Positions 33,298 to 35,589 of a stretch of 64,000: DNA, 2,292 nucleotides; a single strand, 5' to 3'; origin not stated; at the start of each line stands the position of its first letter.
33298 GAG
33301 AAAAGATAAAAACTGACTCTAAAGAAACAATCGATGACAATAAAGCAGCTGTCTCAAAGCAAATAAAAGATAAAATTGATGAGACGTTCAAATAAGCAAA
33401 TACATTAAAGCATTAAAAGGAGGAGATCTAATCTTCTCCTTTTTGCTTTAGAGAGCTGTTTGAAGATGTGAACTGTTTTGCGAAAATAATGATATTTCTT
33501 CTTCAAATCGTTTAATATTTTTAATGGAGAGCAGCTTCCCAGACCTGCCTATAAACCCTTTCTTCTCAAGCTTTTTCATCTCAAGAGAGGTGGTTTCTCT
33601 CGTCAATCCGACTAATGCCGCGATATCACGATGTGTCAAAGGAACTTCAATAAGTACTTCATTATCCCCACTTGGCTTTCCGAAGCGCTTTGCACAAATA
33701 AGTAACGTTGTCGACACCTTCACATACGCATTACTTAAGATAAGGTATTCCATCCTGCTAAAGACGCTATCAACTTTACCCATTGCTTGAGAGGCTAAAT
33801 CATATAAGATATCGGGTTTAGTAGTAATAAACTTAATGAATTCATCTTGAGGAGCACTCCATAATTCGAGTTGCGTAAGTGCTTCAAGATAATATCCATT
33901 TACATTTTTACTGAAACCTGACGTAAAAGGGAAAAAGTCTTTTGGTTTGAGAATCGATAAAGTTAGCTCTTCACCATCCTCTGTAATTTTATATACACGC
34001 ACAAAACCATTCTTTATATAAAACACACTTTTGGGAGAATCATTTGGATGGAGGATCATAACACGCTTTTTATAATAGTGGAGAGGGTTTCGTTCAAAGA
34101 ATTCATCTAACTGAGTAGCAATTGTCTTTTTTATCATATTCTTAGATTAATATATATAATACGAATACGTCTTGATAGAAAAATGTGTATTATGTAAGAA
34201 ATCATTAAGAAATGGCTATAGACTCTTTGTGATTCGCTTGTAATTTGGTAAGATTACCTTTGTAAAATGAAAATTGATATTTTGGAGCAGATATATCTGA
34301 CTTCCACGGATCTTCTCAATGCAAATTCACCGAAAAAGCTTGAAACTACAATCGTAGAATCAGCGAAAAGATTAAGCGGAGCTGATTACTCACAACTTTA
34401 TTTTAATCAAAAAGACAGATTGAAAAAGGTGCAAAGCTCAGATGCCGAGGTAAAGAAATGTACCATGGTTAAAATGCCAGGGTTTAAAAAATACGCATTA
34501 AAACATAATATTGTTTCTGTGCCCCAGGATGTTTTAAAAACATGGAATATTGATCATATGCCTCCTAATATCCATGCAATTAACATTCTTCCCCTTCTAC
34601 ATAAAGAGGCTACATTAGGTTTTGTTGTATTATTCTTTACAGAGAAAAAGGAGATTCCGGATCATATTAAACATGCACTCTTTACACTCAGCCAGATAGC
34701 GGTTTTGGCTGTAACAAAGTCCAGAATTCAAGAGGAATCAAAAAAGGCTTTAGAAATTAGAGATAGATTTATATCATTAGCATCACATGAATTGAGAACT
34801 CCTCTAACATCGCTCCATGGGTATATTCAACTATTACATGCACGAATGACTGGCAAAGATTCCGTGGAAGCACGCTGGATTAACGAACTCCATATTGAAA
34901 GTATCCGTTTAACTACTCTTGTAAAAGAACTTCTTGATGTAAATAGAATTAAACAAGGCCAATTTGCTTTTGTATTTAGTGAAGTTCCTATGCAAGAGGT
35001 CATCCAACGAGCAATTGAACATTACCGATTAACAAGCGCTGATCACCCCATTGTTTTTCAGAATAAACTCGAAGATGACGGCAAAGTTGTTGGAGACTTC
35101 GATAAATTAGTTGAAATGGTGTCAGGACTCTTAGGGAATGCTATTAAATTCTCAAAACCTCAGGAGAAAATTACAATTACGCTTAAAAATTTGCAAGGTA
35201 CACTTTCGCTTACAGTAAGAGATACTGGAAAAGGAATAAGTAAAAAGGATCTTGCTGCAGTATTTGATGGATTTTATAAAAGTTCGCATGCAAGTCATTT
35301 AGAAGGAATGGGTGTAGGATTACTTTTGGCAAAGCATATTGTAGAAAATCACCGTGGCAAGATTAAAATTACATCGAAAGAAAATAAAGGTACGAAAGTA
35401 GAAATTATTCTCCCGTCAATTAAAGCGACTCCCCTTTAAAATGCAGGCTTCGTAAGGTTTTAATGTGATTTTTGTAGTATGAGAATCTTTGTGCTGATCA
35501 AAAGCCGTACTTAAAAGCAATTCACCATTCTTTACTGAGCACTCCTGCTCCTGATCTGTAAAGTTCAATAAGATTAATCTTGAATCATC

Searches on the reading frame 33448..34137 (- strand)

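Call 23: search_protein_families(library=pfam, proteins=[window:33448-34137:-], max_evalue=0.001)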
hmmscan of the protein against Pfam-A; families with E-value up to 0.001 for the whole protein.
window:33448-34137:- (229 aa): 4 families
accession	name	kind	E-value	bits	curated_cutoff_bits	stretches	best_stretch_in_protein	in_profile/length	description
PF00027.35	cNMP_binding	-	1.2e-15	57.6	27.5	1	20-105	2-87/89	Cyclic nucleotide-binding domain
PF13545.12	HTH_Crp_2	-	1e-12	48.3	27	1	142-213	4-69/70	Crp-like helix-turn-helix domain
PF00325.26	Crp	-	7.2e-06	26.1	21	1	166-196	2-32/32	Bacterial regulatory proteins, crp family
PF01047.28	MarR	-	0.00024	21.4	24.6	0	166-199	17-50/59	MarR family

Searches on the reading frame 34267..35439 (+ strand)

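Call 23: search_protein_families(library=pfam, proteins=[window:34267-35439:+], max_evalue=0.001)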
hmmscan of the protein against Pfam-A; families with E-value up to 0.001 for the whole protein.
window:34267-35439:+ (390 aa): 4 families
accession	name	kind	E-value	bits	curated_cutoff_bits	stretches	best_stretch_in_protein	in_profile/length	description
PF02518.31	HATPase_c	-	2.2e-26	92.9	26.4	1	276-383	1-108/111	Histidine kinase-, DNA gyrase B-, and HSP90-like ATPase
PF00512.31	HisKA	-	2.5e-13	50.3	26.9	1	165-231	2-66/66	His Kinase A (phospho-acceptor) domain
PF13581.12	HATPase_c_2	-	0.00015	22.2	27.4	0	288-380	39-125/127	Histidine kinase-like ATPase domain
PF13589.12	HATPase_c_3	-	0.00077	19.9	25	0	300-359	20-84/137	Histidine kinase-, DNA gyrase B-, and HSP90-like ATPase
